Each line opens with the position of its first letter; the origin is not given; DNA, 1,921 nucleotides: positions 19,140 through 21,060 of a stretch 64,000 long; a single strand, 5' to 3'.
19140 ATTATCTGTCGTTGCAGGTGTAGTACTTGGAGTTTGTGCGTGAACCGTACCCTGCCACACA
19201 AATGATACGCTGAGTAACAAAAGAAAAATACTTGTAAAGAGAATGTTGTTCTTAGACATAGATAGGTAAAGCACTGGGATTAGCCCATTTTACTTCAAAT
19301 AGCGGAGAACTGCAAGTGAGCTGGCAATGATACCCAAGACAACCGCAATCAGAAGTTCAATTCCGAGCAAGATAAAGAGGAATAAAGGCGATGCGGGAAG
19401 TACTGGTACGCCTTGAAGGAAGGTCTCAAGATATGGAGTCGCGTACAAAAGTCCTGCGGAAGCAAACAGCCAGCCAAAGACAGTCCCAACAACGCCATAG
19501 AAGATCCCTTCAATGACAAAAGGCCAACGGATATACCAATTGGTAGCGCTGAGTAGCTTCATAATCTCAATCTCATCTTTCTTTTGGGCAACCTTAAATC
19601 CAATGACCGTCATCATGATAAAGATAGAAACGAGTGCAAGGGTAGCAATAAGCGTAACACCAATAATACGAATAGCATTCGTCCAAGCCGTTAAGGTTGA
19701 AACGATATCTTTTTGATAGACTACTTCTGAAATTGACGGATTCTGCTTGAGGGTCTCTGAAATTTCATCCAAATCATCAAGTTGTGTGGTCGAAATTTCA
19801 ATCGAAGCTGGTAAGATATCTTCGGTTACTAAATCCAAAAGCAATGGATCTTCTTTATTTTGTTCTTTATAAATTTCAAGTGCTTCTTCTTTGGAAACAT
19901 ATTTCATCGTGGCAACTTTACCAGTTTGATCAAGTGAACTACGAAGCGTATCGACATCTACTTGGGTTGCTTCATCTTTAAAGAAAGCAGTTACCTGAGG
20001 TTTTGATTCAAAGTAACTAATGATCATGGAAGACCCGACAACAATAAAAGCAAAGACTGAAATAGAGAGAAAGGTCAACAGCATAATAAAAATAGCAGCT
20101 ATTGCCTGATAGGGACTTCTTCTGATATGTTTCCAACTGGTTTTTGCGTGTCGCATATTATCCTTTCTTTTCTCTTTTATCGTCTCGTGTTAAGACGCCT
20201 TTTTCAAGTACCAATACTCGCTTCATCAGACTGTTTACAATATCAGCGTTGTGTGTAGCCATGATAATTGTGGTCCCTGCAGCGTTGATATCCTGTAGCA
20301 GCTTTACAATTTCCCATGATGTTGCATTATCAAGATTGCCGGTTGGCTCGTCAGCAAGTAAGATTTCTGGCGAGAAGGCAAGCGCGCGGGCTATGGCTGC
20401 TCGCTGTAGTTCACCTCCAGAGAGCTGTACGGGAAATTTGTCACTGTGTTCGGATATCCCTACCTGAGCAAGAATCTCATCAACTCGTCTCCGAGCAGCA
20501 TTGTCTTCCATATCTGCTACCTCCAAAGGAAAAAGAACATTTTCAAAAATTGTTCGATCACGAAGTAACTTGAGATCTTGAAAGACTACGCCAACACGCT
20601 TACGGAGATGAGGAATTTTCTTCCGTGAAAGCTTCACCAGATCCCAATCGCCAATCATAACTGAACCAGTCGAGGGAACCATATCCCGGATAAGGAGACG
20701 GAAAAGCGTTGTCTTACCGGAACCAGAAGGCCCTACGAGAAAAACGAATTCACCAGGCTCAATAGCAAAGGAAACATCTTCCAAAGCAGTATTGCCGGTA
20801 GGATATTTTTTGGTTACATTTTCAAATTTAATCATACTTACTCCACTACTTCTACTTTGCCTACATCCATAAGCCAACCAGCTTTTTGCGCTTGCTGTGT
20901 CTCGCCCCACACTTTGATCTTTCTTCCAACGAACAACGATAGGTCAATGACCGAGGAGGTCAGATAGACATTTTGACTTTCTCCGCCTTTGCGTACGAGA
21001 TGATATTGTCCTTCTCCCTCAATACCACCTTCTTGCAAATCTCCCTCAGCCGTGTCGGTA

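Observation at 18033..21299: ftsE-ftsX followed by a coiled-coil protein with a C39-like cysteine peptidase domain: a PcsB/EnvC analog with a different hydrolase module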

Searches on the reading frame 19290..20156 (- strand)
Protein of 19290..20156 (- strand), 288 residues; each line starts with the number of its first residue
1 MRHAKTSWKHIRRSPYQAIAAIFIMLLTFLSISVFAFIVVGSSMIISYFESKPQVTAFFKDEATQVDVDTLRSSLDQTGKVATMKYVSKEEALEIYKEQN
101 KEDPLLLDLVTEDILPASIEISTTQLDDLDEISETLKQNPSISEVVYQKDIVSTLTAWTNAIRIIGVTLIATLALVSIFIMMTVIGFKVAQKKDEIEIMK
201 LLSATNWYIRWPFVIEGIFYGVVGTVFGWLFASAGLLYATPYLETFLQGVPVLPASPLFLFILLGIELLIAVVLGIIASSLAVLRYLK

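Call 3: search_protein_families(library=pfam, proteins=[window:19290-20156:-], max_evalue=1)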
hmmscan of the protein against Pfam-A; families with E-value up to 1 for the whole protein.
window:19290-20156:- (288 aa): 3 families
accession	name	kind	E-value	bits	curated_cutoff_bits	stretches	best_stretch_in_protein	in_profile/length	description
PF18075.7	FtsX_ECD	-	8.2e-19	68.4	23.5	1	54-145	2-96/96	FtsX extracellular domain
PF02687.27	FtsX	-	3.8e-12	46.7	25.5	1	169-282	3-115/120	FtsX-like permease C-terminal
PF11446.13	DUF2897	-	0.0018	18.6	25.2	1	268-286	7-25/54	Protein of unknown function (DUF2897)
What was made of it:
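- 19290..20156 (-): ftsX, the membrane subunit with its extracellular domain. The FtsX permease domain matches at 3.8e-12 (call 3).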

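Call 4: search_protein_families(library=ncbifam, proteins=[window:19290-20156:-], max_evalue=1)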
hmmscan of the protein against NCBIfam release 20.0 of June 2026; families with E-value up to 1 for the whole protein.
window:19290-20156:- (288 aa): 9 families
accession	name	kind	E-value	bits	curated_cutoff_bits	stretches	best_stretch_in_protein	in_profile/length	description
NF038347.1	FtsX_Gpos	exception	3.2e-55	187.6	225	1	2-288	6-296/296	permease-like cell division protein FtsX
TIGR00439.2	FtsX_Gneg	equivalog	5.3e-53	180.1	255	1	2-288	3-292/292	permease-like cell division protein FtsX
NF038346.1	FtsX_actino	exception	6.4e-34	117.7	250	1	54-288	55-307/308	permease-like cell division protein FtsX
TIGR02212.1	lolCE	equivalog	5.1e-06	25.7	362.45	1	125-280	225-384/411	lipoprotein-releasing ABC transporter permease subunit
NF008357.0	PRK11146.1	exception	1.9e-05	23.7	439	1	147-235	250-341/414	lipoprotein-releasing ABC transporter permease subunit LolE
TIGR02213.1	lolE_release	exception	4.2e-05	22.6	540.35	1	143-233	243-336/411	lipoprotein-releasing ABC transporter permease subunit LolE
TIGR03434.1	ADOP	subfamily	8.9e-05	20.8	622.3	1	132-264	647-773/803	ADOP family duplicated permease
NF008076.0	PRK10814.1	exception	0.0069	15.4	473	1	169-284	270-378/399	lipoprotein-releasing ABC transporter permease subunit LolC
NF005323.0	PRK06853.1-3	equivalog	0.1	12.5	238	1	68-146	58-134/197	indolepyruvate oxidoreductase subunit beta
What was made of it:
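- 19290..20156 (-): NCBIfam FtsX_Gpos scores 187.6 bits, below its cutoff of 225 (call 4).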

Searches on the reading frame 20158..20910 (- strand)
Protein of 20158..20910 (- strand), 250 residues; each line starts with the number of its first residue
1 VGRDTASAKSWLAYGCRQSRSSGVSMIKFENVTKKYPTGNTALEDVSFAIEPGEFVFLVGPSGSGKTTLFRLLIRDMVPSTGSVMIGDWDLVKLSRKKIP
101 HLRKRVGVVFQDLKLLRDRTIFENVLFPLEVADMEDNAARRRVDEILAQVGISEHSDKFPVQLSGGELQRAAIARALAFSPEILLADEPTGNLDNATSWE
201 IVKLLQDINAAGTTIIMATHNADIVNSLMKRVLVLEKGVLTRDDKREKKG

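Call 3: search_protein_families(library=pfam, proteins=[window:20158-20910:-], max_evalue=1)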
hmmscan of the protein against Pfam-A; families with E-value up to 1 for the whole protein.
window:20158-20910:- (250 aa): 31 families (the best 25 are shown)
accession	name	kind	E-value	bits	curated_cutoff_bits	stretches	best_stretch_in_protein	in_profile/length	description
PF00005.33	ABC_tran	-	8.7e-35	120.7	25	1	43-190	1-136/137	ABC transporter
PF13304.12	AAA_21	-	2.9e-07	31.3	27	2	55-77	1-25/304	AAA domain, putative AbiEii toxin, Type IV TA system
PF13191.12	AAA_16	-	1.2e-05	26.3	32.6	1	52-147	24-121/167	AAA ATPase domain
PF02463.25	SMC_N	-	4.5e-05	23.4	40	1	137-230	117-207/220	RecF/RecN/SMC N terminal domain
PF13401.12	AAA_22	-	0.00018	22.2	27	1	54-208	6-110/130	AAA domain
PF20720.3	nSTAND3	-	0.00024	21.3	27.2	1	43-80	7-44/155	Novel STAND NTPase 3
PF00004.35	AAA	-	0.00036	21.4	21.2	1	56-116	1-56/131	ATPase family associated with various cellular activities (AAA)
PF03193.22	RsgA_GTPase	-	0.0012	19.1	30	1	41-84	95-137/174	RsgA GTPase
PF13481.12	AAA_25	-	0.0015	18.6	27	1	50-113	30-98/195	AAA domain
PF00931.28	NB-ARC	-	0.0019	17.9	23.5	1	51-77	17-42/248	NB-ARC domain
PF25199.1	nSTAND_NTPase5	-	0.003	17.8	34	1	53-102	41-93/145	Novel STAND NTPase 5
PF06414.18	Zeta_toxin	-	0.0031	17.4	22.3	1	55-102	18-61/199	Zeta toxin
PF13238.12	AAA_18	-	0.0034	18.3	29.4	1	56-86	1-28/128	AAA domain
PF13555.12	AAA_29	-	0.0035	17.5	27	1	46-70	15-39/61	P-loop containing region of AAA domain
PF09439.16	SRPRB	-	0.004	17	25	1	56-81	6-31/178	Signal recognition particle receptor beta subunit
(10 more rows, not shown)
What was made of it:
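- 20158..20835 (-): ftsE, the ATPase subunit of FtsEX. ABC_tran scores 8.7e-35 (call 3).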

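Call 4: search_protein_families(library=ncbifam, proteins=[window:20158-20910:-], max_evalue=1)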
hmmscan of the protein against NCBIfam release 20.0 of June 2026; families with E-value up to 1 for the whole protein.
window:20158-20910:- (250 aa): 211 families (the best 25 are shown)
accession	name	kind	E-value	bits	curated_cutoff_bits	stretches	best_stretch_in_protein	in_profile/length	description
TIGR02673.1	FtsE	equivalog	5.9e-81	271.2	264.85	1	26-238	1-213/214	cell division ATP-binding protein FtsE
TIGR02314.1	ABC_MetN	equivalog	1.3e-53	182.2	499.7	1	26-243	1-222/343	methionine ABC transporter ATP-binding protein MetN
TIGR02211.1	LolD_lipo_ex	equivalog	3.1e-52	177.3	307.75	1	26-241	1-220/221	lipoprotein-releasing ABC transporter ATP-binding protein LolD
TIGR02315.1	ABC_phnC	equivalog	5.9e-51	173.2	266.1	1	26-245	1-229/243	phosphonate ABC transporter ATP-binding protein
TIGR04521.1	ECF_ATPase_2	equivalog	5.2e-50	170.1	330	1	27-247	1-230/279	energy-coupling factor transporter ATPase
NF038007.1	ABC_ATP_DarD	equivalog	8.9e-50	169.2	375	1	26-239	1-217/218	darobactin export ABC transporter ATP-binding protein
NF040933.2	ABC_arch_GlcV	equivalog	3.8e-49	167.5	450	1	27-242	3-222/357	glucose ABC transporter ATP-binding protein GlcV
NF007027.0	PRK09493.1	equivalog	3.9e-49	167.2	379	1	26-246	1-220/240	glutamine ABC transporter ATP-binding protein GlnQ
TIGR02982.1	heterocyst_DevA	subfamily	8.1e-49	166.2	295.8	1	28-240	3-219/220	ABC exporter ATP-binding subunit, DevA family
TIGR03608.1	L_ocin_972_ABC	subfamily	1e-47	162.3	254.85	1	30-228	2-200/206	putative bacteriocin export ABC transporter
TIGR03265.1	PhnT2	equivalog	9.2e-47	160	457.7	1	26-241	4-214/353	putative 2-aminoethylphosphonate ABC transporter ATP-binding protein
TIGR04520.1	ECF_ATPase_1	equivalog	1.1e-46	159.4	315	1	27-245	1-219/269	energy-coupling factor transporter ATPase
NF008428.0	PRK11264.1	equivalog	4e-46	157.3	406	1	25-242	2-224/250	L-cystine ABC transporter ATP-binding protein TcyN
NF008338.0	PRK11124.1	equivalog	3e-45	154.6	369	1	27-241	3-220/242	arginine ABC transporter ATP-binding protein ArtP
NF008639.0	PRK11629.1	equivalog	3.4e-44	151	360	1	26-242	6-226/234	lipoprotein-releasing ABC transporter ATP-binding protein LolD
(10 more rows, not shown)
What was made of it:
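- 20158..20835 (-): TIGR02673 FtsE scores 271.2 bits against a cutoff of 264.85, and the alignment starts at residue 26 of the mechanical ORF (call 4).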
